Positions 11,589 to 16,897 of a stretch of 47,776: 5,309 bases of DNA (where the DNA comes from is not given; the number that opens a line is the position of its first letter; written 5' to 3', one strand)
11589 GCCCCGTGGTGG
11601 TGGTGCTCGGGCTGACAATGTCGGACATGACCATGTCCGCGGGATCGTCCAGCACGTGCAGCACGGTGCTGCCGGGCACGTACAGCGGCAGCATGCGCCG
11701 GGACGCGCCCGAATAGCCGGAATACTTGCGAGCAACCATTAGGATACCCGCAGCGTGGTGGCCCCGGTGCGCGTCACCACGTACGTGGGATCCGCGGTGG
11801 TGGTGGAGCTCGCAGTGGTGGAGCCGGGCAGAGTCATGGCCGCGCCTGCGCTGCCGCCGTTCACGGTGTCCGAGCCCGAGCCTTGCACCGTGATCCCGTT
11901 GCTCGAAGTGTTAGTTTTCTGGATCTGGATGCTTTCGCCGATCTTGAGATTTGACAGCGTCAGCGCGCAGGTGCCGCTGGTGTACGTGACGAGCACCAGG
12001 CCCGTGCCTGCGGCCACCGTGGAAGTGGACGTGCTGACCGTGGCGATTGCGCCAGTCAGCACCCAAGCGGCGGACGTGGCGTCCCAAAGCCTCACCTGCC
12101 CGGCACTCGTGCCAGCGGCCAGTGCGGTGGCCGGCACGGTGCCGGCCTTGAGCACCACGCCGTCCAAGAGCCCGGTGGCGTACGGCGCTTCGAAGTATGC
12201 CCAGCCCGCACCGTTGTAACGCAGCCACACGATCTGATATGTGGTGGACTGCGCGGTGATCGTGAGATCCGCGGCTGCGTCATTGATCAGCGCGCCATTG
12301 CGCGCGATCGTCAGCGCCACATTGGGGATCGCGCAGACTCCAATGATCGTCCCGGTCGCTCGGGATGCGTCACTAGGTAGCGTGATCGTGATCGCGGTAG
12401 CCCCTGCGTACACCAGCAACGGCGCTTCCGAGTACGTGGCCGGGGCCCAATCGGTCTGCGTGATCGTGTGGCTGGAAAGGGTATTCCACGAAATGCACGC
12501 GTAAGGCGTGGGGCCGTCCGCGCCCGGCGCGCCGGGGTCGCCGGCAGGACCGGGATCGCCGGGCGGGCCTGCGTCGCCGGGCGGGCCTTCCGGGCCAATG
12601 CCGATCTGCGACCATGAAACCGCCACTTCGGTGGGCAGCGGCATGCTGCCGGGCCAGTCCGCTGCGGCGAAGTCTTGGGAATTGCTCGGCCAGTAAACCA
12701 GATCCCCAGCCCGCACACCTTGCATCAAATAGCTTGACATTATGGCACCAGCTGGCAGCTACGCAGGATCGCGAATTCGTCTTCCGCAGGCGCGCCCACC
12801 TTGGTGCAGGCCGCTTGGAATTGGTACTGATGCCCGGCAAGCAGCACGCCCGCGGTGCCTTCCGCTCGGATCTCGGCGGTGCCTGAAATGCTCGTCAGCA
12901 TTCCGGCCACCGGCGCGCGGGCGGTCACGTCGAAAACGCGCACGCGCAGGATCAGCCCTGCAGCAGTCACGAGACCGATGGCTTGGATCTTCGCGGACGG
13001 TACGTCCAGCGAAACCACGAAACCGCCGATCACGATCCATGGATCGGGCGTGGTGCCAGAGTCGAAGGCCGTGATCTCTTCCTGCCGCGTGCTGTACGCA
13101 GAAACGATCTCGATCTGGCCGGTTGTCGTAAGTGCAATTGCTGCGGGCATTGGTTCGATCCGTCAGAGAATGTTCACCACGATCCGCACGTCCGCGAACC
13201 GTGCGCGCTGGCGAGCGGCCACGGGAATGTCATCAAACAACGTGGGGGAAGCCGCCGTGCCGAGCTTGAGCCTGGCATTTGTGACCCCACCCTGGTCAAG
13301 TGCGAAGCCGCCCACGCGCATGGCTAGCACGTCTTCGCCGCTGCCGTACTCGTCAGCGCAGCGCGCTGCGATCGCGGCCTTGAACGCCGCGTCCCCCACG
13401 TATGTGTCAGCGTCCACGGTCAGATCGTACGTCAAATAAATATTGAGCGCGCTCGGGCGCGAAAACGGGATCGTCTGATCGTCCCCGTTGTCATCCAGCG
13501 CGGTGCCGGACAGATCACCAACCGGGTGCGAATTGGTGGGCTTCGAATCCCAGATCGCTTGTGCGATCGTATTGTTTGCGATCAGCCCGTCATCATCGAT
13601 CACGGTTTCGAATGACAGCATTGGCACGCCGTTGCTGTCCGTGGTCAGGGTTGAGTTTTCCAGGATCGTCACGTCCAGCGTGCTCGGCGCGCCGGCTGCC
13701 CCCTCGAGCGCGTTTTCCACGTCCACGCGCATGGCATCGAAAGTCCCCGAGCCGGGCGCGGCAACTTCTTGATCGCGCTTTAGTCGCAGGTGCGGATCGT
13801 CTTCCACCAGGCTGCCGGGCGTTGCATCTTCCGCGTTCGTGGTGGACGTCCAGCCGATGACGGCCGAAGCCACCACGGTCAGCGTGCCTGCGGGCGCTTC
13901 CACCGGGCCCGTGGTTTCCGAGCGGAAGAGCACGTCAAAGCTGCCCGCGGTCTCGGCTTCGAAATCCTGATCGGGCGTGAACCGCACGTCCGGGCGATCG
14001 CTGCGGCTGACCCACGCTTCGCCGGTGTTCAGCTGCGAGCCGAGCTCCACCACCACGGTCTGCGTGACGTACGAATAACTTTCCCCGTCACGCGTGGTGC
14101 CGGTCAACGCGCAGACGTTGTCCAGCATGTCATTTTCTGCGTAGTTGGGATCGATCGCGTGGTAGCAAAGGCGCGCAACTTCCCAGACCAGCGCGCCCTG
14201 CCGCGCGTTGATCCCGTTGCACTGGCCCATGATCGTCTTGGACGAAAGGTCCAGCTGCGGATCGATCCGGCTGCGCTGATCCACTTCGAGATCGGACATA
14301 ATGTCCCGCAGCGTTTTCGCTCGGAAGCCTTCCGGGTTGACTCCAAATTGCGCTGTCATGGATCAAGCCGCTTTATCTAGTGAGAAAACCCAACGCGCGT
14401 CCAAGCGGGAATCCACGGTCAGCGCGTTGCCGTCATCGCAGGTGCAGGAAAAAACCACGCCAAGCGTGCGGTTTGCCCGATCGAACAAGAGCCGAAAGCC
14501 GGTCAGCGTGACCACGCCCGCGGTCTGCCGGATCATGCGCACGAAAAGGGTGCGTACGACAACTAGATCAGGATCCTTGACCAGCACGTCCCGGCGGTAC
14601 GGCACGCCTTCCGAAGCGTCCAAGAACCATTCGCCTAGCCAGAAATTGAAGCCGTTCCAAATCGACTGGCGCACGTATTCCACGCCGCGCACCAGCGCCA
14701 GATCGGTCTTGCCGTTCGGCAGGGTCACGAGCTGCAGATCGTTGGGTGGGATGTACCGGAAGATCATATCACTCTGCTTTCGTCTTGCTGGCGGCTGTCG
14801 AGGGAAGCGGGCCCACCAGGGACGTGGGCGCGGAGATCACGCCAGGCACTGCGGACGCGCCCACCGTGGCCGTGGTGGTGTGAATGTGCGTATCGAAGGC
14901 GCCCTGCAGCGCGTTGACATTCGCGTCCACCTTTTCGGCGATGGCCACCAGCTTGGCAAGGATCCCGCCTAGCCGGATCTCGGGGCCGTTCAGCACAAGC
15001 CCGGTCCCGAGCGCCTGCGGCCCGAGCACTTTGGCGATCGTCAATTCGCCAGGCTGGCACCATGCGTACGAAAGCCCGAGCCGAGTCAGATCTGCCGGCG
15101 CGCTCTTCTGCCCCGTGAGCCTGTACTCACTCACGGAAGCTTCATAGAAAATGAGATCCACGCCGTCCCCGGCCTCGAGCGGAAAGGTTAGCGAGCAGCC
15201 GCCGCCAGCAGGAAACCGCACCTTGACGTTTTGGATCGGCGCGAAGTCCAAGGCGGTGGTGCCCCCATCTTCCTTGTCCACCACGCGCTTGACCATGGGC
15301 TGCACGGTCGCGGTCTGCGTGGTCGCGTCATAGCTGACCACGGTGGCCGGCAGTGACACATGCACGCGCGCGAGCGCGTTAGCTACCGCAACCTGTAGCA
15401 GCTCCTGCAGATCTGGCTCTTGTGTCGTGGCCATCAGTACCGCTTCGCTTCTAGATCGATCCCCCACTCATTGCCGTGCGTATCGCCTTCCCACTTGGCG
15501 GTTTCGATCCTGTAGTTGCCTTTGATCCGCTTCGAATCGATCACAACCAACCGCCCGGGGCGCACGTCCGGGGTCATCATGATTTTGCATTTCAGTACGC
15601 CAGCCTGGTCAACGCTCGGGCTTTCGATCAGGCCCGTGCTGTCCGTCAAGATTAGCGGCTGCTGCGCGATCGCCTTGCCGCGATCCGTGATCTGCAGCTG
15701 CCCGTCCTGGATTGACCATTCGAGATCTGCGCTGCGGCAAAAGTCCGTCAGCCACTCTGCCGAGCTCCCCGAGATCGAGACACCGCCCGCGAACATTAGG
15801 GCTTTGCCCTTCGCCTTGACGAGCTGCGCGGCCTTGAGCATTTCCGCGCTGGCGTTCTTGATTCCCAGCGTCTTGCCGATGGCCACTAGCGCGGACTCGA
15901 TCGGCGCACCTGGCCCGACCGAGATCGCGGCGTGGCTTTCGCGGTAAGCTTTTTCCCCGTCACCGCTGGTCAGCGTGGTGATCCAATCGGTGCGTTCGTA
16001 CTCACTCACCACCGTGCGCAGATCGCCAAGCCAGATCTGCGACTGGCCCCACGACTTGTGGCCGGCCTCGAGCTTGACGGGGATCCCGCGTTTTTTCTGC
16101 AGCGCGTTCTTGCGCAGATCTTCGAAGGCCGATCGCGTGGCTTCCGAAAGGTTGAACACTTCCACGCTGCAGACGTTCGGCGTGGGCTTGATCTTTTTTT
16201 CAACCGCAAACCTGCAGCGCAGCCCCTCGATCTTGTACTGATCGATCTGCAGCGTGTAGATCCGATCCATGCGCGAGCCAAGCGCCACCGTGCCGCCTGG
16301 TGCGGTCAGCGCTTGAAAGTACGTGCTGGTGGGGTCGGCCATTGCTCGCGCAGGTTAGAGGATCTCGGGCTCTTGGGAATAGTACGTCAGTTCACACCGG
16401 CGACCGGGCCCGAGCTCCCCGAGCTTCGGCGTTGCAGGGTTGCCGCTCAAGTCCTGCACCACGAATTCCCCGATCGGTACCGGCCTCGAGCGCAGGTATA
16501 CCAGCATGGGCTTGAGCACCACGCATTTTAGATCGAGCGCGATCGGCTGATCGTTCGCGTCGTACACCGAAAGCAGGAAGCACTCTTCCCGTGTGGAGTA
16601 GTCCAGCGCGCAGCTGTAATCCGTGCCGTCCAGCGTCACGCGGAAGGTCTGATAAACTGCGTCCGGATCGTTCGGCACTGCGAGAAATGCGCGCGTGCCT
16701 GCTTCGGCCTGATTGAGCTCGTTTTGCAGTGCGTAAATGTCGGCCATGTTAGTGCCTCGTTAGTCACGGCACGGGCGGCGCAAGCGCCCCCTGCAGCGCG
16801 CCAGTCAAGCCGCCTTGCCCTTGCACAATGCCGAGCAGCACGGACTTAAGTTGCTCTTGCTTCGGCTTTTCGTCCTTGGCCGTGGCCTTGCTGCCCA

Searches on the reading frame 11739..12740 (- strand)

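Call 10: search_protein_families(library=phrogs, proteins=[window:11739-12740:-])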
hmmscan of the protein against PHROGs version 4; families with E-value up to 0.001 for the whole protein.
window:11739-12740:- (333 aa): 3 families
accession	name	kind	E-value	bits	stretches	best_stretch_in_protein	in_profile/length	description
phrog_18350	-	tail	3.3e-05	24.7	1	49-104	160-213/253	tail fiber protein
phrog_4302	-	unknown function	0.00045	20.1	1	87-263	256-433/499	-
phrog_3449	-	tail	0.00068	19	1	46-98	36-88/549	tail collar protein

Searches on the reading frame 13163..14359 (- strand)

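Call 10: search_protein_families(library=phrogs, proteins=[window:13163-14359:-])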
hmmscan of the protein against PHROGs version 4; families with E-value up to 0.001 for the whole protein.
window:13163-14359:- (398 aa): 1 family
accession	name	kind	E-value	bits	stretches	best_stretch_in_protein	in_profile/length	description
phrog_6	-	tail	2.6e-38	133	1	6-396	61-406/548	baseplate wedge subunit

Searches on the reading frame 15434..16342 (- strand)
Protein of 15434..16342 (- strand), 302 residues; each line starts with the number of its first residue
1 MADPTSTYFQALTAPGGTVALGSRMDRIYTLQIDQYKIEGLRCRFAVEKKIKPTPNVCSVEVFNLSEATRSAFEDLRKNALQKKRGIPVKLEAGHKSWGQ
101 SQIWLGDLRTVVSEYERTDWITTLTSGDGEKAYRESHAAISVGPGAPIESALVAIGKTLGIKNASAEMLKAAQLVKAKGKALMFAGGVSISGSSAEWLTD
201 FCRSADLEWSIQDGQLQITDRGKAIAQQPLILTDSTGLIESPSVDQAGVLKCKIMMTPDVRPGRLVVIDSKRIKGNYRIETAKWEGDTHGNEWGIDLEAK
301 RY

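Call 10: search_protein_families(library=phrogs, proteins=[window:15434-16342:-])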
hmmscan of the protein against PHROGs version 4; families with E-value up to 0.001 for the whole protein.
window:15434-16342:- (302 aa): 4 families
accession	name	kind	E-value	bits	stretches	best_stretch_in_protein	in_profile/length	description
phrog_196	-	tail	6.4e-52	177.8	1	25-301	85-360/536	baseplate hub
phrog_20677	-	unknown function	1.7e-10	40.9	1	37-271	179-397/631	-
phrog_23564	-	unknown function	2.8e-10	41.3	1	180-300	2-127/155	-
phrog_38154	-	unknown function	4.8e-06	27.2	1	41-151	28-127/159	-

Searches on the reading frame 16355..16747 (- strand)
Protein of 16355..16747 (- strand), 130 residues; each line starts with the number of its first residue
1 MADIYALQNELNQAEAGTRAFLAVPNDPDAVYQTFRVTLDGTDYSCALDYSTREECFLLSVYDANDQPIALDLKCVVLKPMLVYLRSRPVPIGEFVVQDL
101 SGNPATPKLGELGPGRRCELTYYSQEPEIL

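Call 72: search_protein_families(library=pfam, proteins=[window:16355-16747:-], max_evalue=0.01)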
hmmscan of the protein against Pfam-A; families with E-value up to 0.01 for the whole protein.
window:16355-16747:- (130 aa): 1 family
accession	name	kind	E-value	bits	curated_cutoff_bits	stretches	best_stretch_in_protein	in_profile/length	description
PF22479.2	Pam3_gp18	-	1.4e-14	54.8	24.2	1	25-123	5-99/101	Cyanophage baseplate Pam3 plug gp18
